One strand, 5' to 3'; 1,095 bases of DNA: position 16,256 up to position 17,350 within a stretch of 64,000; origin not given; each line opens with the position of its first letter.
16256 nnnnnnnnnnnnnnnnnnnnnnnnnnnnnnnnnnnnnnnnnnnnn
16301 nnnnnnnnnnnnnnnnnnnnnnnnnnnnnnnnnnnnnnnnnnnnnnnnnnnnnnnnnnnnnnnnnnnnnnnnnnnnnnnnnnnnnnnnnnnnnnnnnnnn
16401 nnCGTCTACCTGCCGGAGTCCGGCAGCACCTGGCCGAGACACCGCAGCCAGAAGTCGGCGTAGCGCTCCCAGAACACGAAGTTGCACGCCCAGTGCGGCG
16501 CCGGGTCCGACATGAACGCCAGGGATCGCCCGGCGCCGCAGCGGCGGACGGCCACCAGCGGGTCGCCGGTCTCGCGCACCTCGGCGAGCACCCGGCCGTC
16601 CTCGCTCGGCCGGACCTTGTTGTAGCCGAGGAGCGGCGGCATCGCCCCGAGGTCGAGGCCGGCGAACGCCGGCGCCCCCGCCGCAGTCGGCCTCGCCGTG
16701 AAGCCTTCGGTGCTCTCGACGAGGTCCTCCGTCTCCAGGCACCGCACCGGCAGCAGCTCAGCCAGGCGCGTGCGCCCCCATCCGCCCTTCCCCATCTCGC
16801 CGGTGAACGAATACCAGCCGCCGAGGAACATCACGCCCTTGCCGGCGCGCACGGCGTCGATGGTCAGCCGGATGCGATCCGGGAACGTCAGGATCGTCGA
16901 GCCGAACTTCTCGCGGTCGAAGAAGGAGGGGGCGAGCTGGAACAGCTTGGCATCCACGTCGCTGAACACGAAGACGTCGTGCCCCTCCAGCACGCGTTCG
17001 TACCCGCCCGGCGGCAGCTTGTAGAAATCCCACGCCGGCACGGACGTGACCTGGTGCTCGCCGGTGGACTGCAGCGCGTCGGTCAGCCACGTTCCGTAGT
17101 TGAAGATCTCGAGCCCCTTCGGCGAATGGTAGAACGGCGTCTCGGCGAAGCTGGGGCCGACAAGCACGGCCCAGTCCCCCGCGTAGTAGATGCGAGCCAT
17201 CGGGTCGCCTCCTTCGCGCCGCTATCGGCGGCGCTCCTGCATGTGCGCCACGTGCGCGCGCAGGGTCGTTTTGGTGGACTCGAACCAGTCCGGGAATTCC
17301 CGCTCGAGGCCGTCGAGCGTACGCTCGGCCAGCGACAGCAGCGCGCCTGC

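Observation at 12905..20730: Six-gene minus-strand operon mixing GH84, HGSNAT-like, ceramidase-like and GATase1-like functions with an SSS transporter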

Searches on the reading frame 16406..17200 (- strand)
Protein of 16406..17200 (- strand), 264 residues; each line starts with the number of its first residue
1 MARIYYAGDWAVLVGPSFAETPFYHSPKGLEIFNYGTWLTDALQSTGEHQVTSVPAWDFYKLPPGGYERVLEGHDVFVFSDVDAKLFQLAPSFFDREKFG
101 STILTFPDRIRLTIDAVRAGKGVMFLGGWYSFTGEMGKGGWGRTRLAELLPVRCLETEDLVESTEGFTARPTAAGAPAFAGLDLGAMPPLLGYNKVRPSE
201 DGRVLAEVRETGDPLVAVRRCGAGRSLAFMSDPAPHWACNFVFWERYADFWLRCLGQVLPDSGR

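Call 5: search_protein_families(library=pfam, proteins=[window:16406-17200:-], max_evalue=0.01)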
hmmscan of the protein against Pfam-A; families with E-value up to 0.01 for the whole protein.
window:16406-17200:- (264 aa): 1 family
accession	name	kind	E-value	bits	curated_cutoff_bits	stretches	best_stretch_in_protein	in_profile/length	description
PF07090.17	GATase1_like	-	5.8e-43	147.7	27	1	37-257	32-244/247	Putative glutamine amidotransferase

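Call 6: search_protein_families(library=ncbifam, proteins=[window:16406-17200:-], max_evalue=0.01)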
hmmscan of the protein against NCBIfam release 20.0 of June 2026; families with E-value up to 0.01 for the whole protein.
window:16406-17200:- (264 aa): 0 families

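Call 8: find_encoding_contigs(protein=window:16406-17200:-, flank=10000, max_places=6)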
Protein window:16406-17200:- (264 aa): 17 contigs read that carry it; 5 places shown.
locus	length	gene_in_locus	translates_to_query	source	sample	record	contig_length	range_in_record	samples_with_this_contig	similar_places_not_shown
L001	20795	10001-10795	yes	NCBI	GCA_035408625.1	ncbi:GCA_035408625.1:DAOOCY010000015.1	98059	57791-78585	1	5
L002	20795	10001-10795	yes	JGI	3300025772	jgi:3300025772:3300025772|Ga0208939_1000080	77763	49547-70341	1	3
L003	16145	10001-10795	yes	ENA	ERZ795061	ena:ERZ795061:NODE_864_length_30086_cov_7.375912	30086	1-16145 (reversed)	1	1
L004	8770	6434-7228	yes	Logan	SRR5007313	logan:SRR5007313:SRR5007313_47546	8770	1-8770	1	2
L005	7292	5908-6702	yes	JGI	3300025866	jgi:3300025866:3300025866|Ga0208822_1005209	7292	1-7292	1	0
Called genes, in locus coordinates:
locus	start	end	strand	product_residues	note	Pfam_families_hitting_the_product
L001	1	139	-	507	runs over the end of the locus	PF00474:SSF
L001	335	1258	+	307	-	PF02585:PIG-L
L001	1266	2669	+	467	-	PF00324:AA_permease, PF13520:AA_permease_2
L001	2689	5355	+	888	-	PF06452:CBM9_1 (weak), PF19313:DUF5916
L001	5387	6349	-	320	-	PF00248:Aldo_ket_red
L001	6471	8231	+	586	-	PF00474:SSF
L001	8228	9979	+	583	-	PF07555:NAGidase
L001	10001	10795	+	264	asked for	PF07090:GATase1_like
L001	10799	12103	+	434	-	PF04734:Ceramidase_alk (faint)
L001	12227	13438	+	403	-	-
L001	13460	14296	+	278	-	PF06439:3keto-disac_hyd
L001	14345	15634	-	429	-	PF01408:GFO_IDH_MocA, PF22725:GFO_IDH_MocA_C3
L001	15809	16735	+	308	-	PF01261:AP_endonuc_2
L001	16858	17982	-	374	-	PF01261:AP_endonuc_2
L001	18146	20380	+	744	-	PF03971:IDH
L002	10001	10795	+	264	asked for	PF07090:GATase1_like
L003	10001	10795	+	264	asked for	PF07090:GATase1_like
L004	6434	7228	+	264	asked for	PF07090:GATase1_like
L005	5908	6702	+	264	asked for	PF07090:GATase1_like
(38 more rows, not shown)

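Call 34: search_solved_structures(query=window:16406-17200:-, max_evalue=1, show_alignments=2)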
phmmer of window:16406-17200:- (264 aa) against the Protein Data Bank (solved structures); distinct sequences matched with E-value up to 1: 3.
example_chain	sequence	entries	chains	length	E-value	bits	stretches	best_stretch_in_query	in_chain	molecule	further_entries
3soz_A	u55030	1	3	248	3e-29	105.4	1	70-255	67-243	Cytoplasmic Protein STM1381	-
2gk3_A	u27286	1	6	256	2.4e-24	89.4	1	35-255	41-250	putative cytoplasmic protein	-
3rht_A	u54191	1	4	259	5.4e-13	52.1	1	113-244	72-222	(GATase1)-like protein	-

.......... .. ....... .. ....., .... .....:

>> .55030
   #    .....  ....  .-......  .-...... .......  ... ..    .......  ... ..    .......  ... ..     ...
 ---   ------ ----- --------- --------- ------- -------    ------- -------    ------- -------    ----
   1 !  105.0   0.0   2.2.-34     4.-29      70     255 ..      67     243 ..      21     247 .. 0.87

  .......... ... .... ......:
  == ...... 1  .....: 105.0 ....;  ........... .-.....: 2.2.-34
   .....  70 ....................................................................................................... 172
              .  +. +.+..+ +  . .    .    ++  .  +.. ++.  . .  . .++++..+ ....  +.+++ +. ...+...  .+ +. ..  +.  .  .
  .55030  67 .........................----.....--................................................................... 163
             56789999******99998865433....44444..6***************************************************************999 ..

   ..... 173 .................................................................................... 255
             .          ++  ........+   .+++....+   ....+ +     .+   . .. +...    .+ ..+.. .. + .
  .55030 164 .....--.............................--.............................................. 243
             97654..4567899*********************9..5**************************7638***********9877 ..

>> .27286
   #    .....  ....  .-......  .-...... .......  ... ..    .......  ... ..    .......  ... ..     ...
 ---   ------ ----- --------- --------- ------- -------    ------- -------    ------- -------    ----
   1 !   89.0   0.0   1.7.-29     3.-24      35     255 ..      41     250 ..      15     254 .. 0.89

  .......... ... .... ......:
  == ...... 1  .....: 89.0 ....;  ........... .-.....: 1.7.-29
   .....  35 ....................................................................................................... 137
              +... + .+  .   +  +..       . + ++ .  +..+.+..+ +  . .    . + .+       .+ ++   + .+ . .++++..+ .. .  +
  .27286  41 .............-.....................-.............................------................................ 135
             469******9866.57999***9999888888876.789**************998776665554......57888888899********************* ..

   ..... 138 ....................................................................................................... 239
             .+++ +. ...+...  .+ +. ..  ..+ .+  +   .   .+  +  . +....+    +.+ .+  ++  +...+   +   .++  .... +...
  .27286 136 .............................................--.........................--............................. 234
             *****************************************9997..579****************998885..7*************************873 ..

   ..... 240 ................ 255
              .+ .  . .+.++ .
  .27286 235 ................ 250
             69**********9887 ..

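Call 40: search_dna_similar(query=window:16406-17200:-, collection=plasmids, mode=protein, max_rows=15)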
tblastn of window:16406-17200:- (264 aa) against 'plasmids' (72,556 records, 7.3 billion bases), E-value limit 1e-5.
Records with a match: 189; places in all: 194; records where one place covers at least 80% of the query: 104.
Best place of each record, by identity: <60% 189.
By first word of the organism name: Rhizobium 86; Agrobacterium 15; Rhodococcus 11; Pantoea 10; Ensifer 7; Shinella 7; Paracoccus 6; Klebsiella 5; Haladaptatus 5; Halorussus 4; and 22 more.
By predicted mobility (MOB-suite, as given by PLSDB): non-mobilizable 142; conjugative 37; mobilizable 10.
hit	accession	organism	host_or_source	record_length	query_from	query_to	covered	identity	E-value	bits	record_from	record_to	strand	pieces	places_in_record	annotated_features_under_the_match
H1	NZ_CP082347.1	Pantoea dispersa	water,drinking water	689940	12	255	92%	34.7%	2e-24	109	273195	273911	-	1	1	glutamine amidotransferase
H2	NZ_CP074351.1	Pantoea dispersa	tissue sample,leaves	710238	12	255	92%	34.7%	2e-24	108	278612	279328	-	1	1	glutamine amidotransferase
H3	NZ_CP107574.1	Pantoea dispersa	Spermacoce stricta,Pure ...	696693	12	255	92%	34.7%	3e-24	108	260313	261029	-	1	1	glutamine amidotransferase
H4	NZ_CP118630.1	Pantoea dispersa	Pure isolate,soil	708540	12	255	92%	34.7%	3e-24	108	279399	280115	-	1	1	glutamine amidotransferase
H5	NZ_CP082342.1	Pantoea dispersa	Canis lupus familiaris,Skin swab,Paw ...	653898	12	255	92%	34.7%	3e-24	108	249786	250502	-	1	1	glutamine amidotransferase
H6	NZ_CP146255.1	Pantoea dispersa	Nicotiana tabacum L.,Cell ...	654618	12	255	92%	34.7%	5e-24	107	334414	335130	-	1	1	glutamine amidotransferase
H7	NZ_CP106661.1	Pantoea dispersa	Philodendron erubescens,Pure ...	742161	12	255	92%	34.7%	6e-24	107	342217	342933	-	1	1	glutamine amidotransferase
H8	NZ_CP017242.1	Rhizobium etli 8C-3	Phaseolus vulgaris,cell culture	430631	11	255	93%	34.0%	2e-19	94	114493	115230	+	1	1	glutamine amidotransferase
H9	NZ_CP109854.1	Pantoea dispersa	Bidens alba,Pure isolate,rhizosphere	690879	12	255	92%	34.0%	8e-24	107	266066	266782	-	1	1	glutamine amidotransferase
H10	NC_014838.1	Pantoea sp. At-9b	-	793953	12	255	92%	33.6%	1e-23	106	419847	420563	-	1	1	glutamine amidotransferase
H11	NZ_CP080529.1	Mesorhizobium sp. AR07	Oxytropis sp.,Cell culture,root nodule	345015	3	253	95%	32.6%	3e-14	79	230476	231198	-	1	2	glutamine amidotransferase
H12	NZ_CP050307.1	Rhizobium lusitanum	Oxytropis pumilio,cell culture,root ...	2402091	5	256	95%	32.3%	7e-17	87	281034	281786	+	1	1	none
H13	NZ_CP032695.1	Rhizobium jaguaris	Calliandra grandiflora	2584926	5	255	95%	32.4%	1e-21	100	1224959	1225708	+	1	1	none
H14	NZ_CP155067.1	Pantoea sp. BRR-3P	single cell,Elaeagnus umbellata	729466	12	254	92%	33.3%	3e-22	102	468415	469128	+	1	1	glutamine amidotransferase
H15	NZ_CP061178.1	Roseomonas haemaphysalidis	tick,pure culture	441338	12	256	93%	32.9%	7e-20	96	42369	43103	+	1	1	glutamine amidotransferase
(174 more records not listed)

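Call 41: get_annotated_region(hit=H1, flank=8000)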
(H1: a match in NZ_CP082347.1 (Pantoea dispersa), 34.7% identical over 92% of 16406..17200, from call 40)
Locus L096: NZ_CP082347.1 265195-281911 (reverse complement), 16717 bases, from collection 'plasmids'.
description: Pantoea dispersa strain Lsch plasmid unnamed, complete sequence
organism: Pantoea dispersa (NCBI taxid 59814)
taxonomy: Bacteria; Pseudomonadota; Gammaproteobacteria; Enterobacterales; Erwiniaceae; Pantoea; Pantoea dispersa
host: -; source: water,drinking water; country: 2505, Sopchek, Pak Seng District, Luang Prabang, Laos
typing (MOB-suite, as given by PLSDB): non-mobilizable; replicon rep_cluster_1232
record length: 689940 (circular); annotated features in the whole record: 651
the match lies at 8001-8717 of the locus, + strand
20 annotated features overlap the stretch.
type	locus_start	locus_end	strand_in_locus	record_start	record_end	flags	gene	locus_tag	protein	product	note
CDS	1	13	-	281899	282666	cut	-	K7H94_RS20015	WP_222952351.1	ATP-binding cassette domain-containing protein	-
CDS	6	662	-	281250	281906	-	-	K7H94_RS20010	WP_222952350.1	TenA family protein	-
CDS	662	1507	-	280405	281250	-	-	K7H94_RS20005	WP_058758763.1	BtpA/SgcQ family protein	-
CDS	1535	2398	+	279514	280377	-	-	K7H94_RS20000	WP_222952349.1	PfkB family carbohydrate kinase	-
CDS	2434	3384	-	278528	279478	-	-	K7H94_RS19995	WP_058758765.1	substrate-binding domain-containing protein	-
CDS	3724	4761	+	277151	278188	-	-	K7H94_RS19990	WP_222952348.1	LacI family DNA-binding transcriptional regulator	GO:0006351 - DNA-templated transcription [Evidence IEA]; GO:0045892 - negative regulation of DNA-templated ...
CDS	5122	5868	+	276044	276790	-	-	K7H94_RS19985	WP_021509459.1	ATP-binding cassette domain-containing protein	-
CDS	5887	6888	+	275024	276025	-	-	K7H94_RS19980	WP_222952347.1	ABC transporter permease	-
CDS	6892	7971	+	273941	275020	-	-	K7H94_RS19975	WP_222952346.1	phosphotriesterase-related protein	-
CDS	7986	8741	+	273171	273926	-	-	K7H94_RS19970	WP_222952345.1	glutamine amidotransferase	-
CDS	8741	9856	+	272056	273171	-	-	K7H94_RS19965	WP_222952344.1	M20 family metallopeptidase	-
CDS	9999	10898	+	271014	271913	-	-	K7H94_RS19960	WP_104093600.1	LysR family transcriptional regulator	GO:0006355 - regulation of DNA-templated transcription [Evidence IEA]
CDS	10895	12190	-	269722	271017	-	-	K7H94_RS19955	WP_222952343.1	MFS transporter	-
CDS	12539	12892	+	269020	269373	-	-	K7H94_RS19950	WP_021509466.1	metalloregulator ArsR/SmtB family transcription factor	GO:0006355 - regulation of DNA-templated transcription [Evidence IEA]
CDS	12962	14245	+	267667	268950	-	-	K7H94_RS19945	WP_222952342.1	arsenic transporter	GO:0046685 - response to arsenic-containing substance [Evidence IEA]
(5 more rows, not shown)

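Call 42: get_annotated_region(hit=H8, flank=8000)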
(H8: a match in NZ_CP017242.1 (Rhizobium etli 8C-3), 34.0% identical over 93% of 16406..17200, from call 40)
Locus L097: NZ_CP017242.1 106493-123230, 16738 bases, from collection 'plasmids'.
description: Rhizobium etli 8C-3 plasmid pRsp8C3a, complete sequence
organism: Rhizobium etli 8C-3 (NCBI taxid 538025)
taxonomy: Bacteria; Pseudomonadota; Alphaproteobacteria; Hyphomicrobiales; Rhizobiaceae; Rhizobium; Rhizobium etli; Rhizobium etli 8C-3
host: -; source: Phaseolus vulgaris,cell culture; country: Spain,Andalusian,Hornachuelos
typing (MOB-suite, as given by PLSDB): conjugative; relaxase MOBQ; mating-pair formation MPF_T
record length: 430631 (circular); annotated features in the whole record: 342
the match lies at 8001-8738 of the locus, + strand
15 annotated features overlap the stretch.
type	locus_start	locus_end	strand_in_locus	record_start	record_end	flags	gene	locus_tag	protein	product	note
CDS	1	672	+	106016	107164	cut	-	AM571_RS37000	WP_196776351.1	restriction endonuclease subunit S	GO:0006304 - DNA modification [Evidence IEA]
CDS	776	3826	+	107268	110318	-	-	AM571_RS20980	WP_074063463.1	HsdR family type I site-specific deoxyribonuclease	GO:0009307 - DNA restriction-modification system [Evidence IEA]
CDS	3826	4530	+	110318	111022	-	-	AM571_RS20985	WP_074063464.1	SprT family zinc-dependent metalloprotease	GO:0006508 - proteolysis [Evidence IEA]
CDS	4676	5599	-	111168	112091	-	-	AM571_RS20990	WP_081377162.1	Kiwa anti-phage protein KwaB-like domain-containing protein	-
CDS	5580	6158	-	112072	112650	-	-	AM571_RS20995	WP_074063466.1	hypothetical protein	-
CDS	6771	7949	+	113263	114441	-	-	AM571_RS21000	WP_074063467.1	PfkB family carbohydrate kinase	-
CDS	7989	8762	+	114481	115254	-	-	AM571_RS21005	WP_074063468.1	glutamine amidotransferase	-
CDS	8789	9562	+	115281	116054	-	-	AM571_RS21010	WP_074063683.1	ATP-binding cassette domain-containing protein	-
CDS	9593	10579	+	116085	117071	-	-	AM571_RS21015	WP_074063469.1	autoinducer 2 ABC transporter substrate-binding protein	-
CDS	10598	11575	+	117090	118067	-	-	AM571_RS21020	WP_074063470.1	ABC transporter permease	GO:0008643 - carbohydrate transport [Evidence IEA]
CDS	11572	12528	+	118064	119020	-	-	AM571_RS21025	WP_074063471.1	ABC transporter permease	-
CDS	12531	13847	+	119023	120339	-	-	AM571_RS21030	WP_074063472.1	ArgE/DapE family deacylase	-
CDS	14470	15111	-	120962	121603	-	-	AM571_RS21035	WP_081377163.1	phosphoribosyltransferase family protein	GO:0009116 - nucleoside metabolic process [Evidence IEA]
CDS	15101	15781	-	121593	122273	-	-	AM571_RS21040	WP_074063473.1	energy-coupling factor transporter transmembrane component T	GO:0055085 - transmembrane transport [Evidence IEA]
CDS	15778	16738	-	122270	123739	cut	-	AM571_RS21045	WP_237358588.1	ATP-binding cassette domain-containing protein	-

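Call 53: search_dna_similar(query=window:16406-17200:-, collection=plasmids, mode=protein, max_rows=40, rows=spread)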
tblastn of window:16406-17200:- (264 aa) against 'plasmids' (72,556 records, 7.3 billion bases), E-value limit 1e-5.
Records with a match: 189; places in all: 194; records where one place covers at least 80% of the query: 104.
Best place of each record, by identity: <60% 189.
By first word of the organism name: Rhizobium 86; Agrobacterium 15; Rhodococcus 11; Pantoea 10; Ensifer 7; Shinella 7; Paracoccus 6; Klebsiella 5; Haladaptatus 5; Halorussus 4; and 22 more.
By predicted mobility (MOB-suite, as given by PLSDB): non-mobilizable 142; conjugative 37; mobilizable 10.
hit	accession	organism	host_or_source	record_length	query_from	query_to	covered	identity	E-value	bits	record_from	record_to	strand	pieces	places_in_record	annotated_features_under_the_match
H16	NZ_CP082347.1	Pantoea dispersa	water,drinking water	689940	12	255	92%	34.7%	2e-24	109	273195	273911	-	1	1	glutamine amidotransferase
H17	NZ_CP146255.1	Pantoea dispersa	Nicotiana tabacum L.,Cell ...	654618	12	255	92%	34.7%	5e-24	107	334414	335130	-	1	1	glutamine amidotransferase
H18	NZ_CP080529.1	Mesorhizobium sp. AR07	Oxytropis sp.,Cell culture,root nodule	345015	3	253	95%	32.6%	3e-14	79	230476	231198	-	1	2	glutamine amidotransferase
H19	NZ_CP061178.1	Roseomonas haemaphysalidis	tick,pure culture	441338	12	256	93%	32.9%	7e-20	96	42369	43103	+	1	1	glutamine amidotransferase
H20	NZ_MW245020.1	Klebsiella pneumoniae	-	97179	12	255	92%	32.8%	1e-22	103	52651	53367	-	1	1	glutamine amidotransferase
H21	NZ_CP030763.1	Rhizobium leguminosarum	Genomic DNA from Bacterial pure culture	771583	12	256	93%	31.9%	8e-18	90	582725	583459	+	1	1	glutamine amidotransferase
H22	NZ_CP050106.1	Rhizobium leguminosarum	Trifolium repens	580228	12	256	93%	31.9%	9e-18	90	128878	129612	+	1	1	glutamine amidotransferase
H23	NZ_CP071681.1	Rhizobium ruizarguesonis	lentil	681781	12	256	93%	31.9%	1e-17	90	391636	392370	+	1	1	glutamine amidotransferase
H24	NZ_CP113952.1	Rhodococcus sp. JS3073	culture,soil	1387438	41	255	81%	36.1%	2e-21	100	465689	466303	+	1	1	record has no annotation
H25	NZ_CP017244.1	Rhizobium etli 8C-3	Phaseolus vulgaris,cell culture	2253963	12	256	93%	31.6%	8e-19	93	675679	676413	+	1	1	record has no annotation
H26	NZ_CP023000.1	Rhizobium sp. 11515TR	Cell culture,agricultural soil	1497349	12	255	92%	31.7%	2e-16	86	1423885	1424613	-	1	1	record has no annotation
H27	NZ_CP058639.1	Rhodococcus sp. ZPP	cell culture,soil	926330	41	255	81%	35.6%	1e-21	101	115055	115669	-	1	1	glutamine amidotransferase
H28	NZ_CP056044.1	Agrobacterium vitis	Vitis vinifera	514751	12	256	93%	31.1%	3e-18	91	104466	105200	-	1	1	glutamine amidotransferase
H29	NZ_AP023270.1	Agrobacterium vitis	Vitis vinifera,grapevine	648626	12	256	93%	30.7%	6e-18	91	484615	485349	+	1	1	glutamine amidotransferase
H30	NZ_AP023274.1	Agrobacterium vitis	Vitis vinifera,grapevine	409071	12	256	93%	30.6%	5e-19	94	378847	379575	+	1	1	glutamine amidotransferase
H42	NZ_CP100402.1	Halorussus aquaticus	cell culture,saline soil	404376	71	264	73%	33.3%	1e-16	86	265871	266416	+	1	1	glutamine amidotransferase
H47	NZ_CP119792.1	Haladaptatus sp. QDMS2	cell culture,sediment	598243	43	261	83%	29.1%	4e-12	73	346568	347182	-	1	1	glutamine amidotransferase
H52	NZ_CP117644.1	Escherichia albertii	Grus grus,whole organism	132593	71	258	71%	31.2%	2e-15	83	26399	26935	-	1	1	glutamine amidotransferase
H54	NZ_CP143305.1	Paracoccus marcusii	Soil sample,soil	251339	71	256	70%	30.7%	9e-17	87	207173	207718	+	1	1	glutamine amidotransferase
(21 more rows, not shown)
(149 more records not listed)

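Call 54: get_annotated_region(hit=H20, flank=6000)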
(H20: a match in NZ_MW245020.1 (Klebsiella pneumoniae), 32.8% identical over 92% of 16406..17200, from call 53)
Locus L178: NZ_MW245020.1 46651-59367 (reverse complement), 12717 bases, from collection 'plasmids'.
description: Klebsiella pneumoniae strain EBSI041 plasmid pEBSI041-2, complete sequence
organism: Klebsiella pneumoniae (NCBI taxid 573)
taxonomy: Bacteria; Pseudomonadota; Gammaproteobacteria; Enterobacterales; Enterobacteriaceae; Klebsiella; Klebsiella pneumoniae
host: -; source: -; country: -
typing (MOB-suite, as given by PLSDB): conjugative; replicon IncL/M; relaxase MOBP; mating-pair formation MPF_I
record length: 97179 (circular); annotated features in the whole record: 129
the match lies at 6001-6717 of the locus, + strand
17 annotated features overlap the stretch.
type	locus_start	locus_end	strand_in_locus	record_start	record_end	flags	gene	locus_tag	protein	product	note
CDS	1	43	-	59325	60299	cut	-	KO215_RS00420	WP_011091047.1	plasmid segregation protein ParM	GO:0030541 - plasmid partitioning [Evidence IEA]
CDS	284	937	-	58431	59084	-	-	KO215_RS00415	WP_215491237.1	tyrosine-type recombinase/integrase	GO:0015074 - DNA integration [Evidence IEA]; GO:0006310 - DNA recombination [Evidence IEA]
CDS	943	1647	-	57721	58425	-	-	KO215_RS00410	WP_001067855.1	IS6-like element IS26 family transposase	GO:0006313 - DNA transposition [Evidence IEA]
CDS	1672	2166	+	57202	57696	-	-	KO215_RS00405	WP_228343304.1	restriction endonuclease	-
CDS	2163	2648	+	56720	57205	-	-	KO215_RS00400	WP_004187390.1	hypothetical protein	-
CDS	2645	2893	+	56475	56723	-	-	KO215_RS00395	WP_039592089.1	hypothetical protein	-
CDS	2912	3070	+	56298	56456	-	-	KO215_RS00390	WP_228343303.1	hypothetical protein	-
CDS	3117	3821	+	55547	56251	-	-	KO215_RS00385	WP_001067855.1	IS6-like element IS26 family transposase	GO:0006313 - DNA transposition [Evidence IEA]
CDS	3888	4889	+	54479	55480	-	-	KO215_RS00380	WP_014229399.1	ABC transporter permease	-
CDS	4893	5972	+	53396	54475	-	-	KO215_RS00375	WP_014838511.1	phosphotriesterase-related protein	-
CDS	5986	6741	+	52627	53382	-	-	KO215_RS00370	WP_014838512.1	glutamine amidotransferase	-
CDS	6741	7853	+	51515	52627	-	-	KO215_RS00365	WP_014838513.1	M20 family metallopeptidase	-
CDS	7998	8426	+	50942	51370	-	tolA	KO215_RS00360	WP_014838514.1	cell envelope integrity protein TolA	GO:0006810 - transport [Evidence IEA]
CDS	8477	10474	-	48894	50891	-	-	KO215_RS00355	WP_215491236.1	TonB-dependent receptor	-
CDS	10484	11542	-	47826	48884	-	-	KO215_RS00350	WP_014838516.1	YncE family protein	-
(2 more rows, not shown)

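Call 55: get_annotated_region(hit=H27, flank=6000)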
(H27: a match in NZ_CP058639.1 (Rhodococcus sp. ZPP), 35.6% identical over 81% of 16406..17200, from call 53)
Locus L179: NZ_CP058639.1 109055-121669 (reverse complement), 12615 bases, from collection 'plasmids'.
description: Rhodococcus sp. ZPP plasmid pRZP2, complete sequence
organism: Rhodococcus sp. ZPP (NCBI taxid 2749906)
taxonomy: Bacteria; Actinomycetota; Actinomycetes; Mycobacteriales; Nocardiaceae; Rhodococcus; Rhodococcus sp. ZPP
host: -; source: cell culture,soil; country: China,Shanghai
typing (MOB-suite, as given by PLSDB): mobilizable; relaxase MOBP,MOBP
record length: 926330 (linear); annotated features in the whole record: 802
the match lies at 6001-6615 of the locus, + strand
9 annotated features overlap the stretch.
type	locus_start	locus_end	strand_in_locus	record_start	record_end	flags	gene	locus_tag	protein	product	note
CDS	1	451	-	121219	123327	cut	tkt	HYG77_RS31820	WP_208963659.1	transketolase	GO:0006098 - pentose-phosphate shunt [Evidence IEA]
CDS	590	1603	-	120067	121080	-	fgd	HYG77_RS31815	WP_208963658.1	glucose-6-phosphate dehydrogenase (coenzyme-F420)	GO:0006007 - glucose catabolic process [Evidence IEA]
CDS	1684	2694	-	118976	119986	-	glpX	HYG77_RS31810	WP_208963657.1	class II fructose-bisphosphatase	GO:0006094 - gluconeogenesis [Evidence IEA]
CDS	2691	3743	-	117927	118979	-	gnd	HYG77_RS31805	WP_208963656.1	phosphogluconate dehydrogenase (NAD(+)-dependent, decarboxylating)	GO:0006098 - pentose-phosphate shunt [Evidence IEA]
CDS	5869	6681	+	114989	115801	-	-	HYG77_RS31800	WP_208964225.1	glutamine amidotransferase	-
CDS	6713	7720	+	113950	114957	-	-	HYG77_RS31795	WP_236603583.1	LacI family DNA-binding transcriptional regulator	GO:0006351 - DNA-templated transcription [Evidence IEA]; GO:0045892 - negative regulation of DNA-templated ...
CDS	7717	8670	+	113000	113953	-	-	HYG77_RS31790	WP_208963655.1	ribokinase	-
CDS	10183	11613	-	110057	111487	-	-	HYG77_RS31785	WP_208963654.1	aldehyde dehydrogenase family protein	-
CDS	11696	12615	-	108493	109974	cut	-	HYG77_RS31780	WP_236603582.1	aldehyde dehydrogenase family protein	-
